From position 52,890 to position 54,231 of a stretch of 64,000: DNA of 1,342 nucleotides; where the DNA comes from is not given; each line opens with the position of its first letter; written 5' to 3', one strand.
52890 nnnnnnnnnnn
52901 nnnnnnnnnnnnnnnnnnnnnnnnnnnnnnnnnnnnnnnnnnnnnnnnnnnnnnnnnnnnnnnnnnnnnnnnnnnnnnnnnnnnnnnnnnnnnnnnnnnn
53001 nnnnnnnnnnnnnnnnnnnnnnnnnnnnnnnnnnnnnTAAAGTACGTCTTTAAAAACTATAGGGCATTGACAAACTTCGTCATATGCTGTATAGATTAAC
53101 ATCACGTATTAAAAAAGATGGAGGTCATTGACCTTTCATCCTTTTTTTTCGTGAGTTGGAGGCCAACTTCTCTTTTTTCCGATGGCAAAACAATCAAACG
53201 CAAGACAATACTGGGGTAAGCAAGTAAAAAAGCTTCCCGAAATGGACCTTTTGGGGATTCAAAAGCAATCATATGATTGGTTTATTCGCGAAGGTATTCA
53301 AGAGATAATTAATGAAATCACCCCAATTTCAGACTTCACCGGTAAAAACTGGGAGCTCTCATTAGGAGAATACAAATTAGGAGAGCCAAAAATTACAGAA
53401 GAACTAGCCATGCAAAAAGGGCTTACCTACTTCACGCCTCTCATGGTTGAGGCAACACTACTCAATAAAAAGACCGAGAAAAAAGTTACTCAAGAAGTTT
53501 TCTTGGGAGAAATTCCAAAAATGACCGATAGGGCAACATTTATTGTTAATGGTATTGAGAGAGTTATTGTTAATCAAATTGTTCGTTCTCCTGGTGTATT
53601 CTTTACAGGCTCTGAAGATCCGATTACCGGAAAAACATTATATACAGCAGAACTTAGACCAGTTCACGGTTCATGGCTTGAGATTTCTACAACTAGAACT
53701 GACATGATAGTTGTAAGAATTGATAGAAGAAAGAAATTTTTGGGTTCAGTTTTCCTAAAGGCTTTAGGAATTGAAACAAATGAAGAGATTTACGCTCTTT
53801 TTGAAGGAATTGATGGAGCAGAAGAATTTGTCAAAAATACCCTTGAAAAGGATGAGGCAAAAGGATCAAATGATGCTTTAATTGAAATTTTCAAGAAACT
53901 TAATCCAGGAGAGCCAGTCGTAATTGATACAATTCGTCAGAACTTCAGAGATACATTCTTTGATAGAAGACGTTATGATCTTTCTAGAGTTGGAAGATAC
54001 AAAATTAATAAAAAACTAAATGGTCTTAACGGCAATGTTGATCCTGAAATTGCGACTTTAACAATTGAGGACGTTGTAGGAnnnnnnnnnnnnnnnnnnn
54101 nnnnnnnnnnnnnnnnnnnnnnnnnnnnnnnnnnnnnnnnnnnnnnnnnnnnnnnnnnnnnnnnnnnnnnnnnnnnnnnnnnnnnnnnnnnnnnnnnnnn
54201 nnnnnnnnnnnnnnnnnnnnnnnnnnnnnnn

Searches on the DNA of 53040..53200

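Call 54: search_rna_families(source=window, start=53040, end=53200, threshold=evalue, max_evalue=10)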
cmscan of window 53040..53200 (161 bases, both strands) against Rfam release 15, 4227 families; matches with E-value up to 10: 10.
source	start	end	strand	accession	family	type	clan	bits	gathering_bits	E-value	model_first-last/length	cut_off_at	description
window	53095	53179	+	RF00021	Spot_42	Gene; sRNA;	-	18.9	80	0.11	1-115/115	no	Spot 42 RNA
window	53099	53157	+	RF04060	mir-703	Gene; miRNA;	-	17.9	88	0.42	1-67/67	no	mir-703 microRNA precursor family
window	53099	53183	+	RF00242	ctRNA_pT181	Gene; antisense;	-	17.8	56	4.7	1-94/94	no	ctRNA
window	53111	53146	-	RF03623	mir-1252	Gene; miRNA;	-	17.1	70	1.6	1-65/65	no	mir-1252 microRNA precursor family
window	53111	53146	+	RF03623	mir-1252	Gene; miRNA;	-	16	70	2.8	1-65/65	no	mir-1252 microRNA precursor family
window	53111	53150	+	RF04343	Plastid-psbA-2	Cis-reg;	CL00153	14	55.8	4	1-60/60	no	Plastid-psbA-2 3UTR RNA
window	53109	53148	+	RF03469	mir-1179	Gene; miRNA;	-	13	80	5.7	1-82/82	no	mir-1179 microRNA precursor family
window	53133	53200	+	RF02412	snoR144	Gene; snRNA; snoRNA; HACA-box;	-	12.3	100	4.7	1-71/145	3'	Small nucleolar RNA snoR144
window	53120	53177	+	RF03416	mir-7383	Gene; miRNA;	-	11.9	88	9.3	1-59/59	no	mir-7383 microRNA precursor family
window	53077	53200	+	RF04180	BTnc231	Gene; sRNA;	-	10.4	80.4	7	1-128/154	3'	Bacteroides sRNA BTnc231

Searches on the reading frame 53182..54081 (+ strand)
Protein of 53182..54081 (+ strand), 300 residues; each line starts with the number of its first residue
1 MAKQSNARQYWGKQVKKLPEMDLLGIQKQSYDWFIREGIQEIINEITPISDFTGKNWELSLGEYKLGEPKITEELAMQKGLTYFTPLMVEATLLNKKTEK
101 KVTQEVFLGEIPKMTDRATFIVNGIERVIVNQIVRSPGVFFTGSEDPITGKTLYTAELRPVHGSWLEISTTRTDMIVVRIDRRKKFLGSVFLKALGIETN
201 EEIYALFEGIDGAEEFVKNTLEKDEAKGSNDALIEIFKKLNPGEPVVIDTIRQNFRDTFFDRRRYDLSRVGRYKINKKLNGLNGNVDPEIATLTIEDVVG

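Call 52: find_related_loci(query=window:53182-54081:+, collection=metagenome_contigs, flank=2500)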
Query window:53182-54081:+ (300 aa) in metagenome_contigs; peptide patterns used: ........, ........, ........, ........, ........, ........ (x = any residue, [..] = any of these).
600 stretches matched a pattern (row limit reached: there are more); 307 encode a relative of the query (tblastn E <= 1e-3); the best 80 are kept; 80 distinct loci.
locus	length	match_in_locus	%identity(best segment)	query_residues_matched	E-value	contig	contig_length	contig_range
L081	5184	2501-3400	87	1-300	0e+0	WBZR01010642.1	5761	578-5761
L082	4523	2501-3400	85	1-300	1e-177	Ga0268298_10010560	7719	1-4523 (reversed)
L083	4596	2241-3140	83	1-300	5e-179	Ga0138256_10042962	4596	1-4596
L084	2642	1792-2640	87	1-283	1e-177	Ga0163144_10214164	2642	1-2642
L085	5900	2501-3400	79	1-300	2e-163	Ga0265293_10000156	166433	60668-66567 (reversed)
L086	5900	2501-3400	78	1-300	5e-159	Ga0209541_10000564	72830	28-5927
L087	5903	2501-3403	75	1-300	1e-154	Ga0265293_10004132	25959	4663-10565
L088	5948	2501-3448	71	1-300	3e-154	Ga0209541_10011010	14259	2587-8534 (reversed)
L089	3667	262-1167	72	1-300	6e-154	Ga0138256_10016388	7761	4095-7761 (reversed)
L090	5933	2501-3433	72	8-300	6e-151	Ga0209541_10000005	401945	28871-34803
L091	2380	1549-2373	79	8-282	1e-157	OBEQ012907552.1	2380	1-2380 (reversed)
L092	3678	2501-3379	74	8-300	1e-149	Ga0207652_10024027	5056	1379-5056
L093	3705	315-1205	72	5-300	5e-149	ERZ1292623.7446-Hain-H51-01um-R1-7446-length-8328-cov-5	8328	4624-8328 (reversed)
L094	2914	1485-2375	69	4-300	7e-146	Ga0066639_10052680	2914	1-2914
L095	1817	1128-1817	86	1-230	9e-142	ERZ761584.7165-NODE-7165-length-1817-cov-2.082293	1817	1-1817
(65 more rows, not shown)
